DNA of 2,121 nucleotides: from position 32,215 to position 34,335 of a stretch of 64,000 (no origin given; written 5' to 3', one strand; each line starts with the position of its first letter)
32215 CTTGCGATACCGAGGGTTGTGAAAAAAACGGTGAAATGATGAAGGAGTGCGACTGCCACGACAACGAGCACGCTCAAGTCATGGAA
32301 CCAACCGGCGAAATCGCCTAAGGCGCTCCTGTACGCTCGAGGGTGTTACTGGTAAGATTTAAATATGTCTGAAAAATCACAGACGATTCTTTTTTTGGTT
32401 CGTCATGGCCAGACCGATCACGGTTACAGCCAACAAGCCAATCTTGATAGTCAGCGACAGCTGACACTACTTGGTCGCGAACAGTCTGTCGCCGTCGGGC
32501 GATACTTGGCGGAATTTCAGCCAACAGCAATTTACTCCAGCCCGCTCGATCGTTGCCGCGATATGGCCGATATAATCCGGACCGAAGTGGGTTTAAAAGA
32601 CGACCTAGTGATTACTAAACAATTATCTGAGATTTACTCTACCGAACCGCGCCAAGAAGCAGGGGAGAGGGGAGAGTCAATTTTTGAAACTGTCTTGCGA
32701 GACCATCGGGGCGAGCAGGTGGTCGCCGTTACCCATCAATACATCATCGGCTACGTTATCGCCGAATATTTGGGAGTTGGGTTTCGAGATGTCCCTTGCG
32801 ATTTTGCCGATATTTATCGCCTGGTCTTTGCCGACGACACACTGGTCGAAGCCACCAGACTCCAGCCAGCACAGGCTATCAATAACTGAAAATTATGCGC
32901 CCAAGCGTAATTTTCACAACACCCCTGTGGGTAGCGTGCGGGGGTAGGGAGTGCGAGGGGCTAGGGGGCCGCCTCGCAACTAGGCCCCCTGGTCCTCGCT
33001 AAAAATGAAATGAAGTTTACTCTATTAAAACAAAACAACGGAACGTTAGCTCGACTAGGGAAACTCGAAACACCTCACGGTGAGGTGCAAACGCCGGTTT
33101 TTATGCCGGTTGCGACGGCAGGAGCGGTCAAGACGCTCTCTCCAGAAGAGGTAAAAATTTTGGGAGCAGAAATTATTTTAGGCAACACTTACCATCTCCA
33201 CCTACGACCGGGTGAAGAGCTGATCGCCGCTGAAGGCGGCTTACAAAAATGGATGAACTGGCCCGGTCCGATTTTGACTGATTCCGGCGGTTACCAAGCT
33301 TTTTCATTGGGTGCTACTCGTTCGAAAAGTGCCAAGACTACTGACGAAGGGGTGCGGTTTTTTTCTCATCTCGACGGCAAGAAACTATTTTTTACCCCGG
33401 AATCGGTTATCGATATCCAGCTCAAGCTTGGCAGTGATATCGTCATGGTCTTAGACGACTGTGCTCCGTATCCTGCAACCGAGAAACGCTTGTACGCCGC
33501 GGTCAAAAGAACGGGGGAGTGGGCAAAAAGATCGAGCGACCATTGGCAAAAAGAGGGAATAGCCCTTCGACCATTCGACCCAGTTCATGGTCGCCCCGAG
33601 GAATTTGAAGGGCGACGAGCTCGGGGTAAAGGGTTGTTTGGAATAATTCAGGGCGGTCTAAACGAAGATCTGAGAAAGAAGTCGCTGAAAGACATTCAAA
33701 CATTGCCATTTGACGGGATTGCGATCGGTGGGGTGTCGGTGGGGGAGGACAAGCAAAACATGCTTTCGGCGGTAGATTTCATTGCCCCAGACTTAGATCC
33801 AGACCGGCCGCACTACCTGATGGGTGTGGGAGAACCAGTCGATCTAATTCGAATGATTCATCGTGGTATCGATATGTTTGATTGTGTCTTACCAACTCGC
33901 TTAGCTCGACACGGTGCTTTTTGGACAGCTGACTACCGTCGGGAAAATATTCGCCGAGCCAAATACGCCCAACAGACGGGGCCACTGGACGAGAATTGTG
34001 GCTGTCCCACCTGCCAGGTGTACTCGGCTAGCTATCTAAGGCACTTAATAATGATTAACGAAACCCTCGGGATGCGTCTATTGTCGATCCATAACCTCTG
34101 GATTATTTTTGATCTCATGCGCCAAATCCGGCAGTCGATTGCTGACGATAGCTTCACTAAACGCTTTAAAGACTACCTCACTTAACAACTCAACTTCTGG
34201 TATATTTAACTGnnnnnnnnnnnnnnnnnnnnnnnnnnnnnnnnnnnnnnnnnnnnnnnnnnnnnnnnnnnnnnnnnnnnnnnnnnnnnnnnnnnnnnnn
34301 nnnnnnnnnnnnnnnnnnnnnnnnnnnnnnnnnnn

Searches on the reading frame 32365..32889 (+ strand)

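Call 82: search_protein_families(library=pfam, proteins=[window:32365-32889:+], max_evalue=0.001)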
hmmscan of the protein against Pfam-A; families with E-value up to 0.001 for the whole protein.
window:32365-32889:+ (174 aa): 1 family
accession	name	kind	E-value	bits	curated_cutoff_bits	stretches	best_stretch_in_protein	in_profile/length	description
PF00300.27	His_Phos_1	-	2.4e-24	86.5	21.7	2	9-90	1-80/194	Histidine phosphatase superfamily (branch 1)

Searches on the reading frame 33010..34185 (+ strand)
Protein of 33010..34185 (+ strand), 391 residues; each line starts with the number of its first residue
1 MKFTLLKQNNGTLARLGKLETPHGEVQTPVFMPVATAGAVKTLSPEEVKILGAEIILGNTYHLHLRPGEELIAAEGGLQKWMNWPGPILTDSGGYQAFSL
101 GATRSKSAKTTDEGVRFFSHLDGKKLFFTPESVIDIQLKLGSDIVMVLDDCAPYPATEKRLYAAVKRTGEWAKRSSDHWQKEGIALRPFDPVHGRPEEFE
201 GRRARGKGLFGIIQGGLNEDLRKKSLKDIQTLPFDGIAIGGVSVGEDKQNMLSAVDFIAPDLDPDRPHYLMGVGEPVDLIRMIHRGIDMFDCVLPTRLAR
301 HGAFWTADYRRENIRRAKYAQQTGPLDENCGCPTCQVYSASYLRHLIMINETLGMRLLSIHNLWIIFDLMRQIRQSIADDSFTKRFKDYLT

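Call 82: search_protein_families(library=pfam, proteins=[window:33010-34185:+], max_evalue=0.001)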
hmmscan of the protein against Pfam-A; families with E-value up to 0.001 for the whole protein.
window:33010-34185:+ (391 aa): 1 family
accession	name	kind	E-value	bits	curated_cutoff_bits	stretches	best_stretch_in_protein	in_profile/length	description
PF01702.25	TGT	-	1.1e-142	475.8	26.3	1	14-388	3-350/357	Queuine tRNA-ribosyltransferase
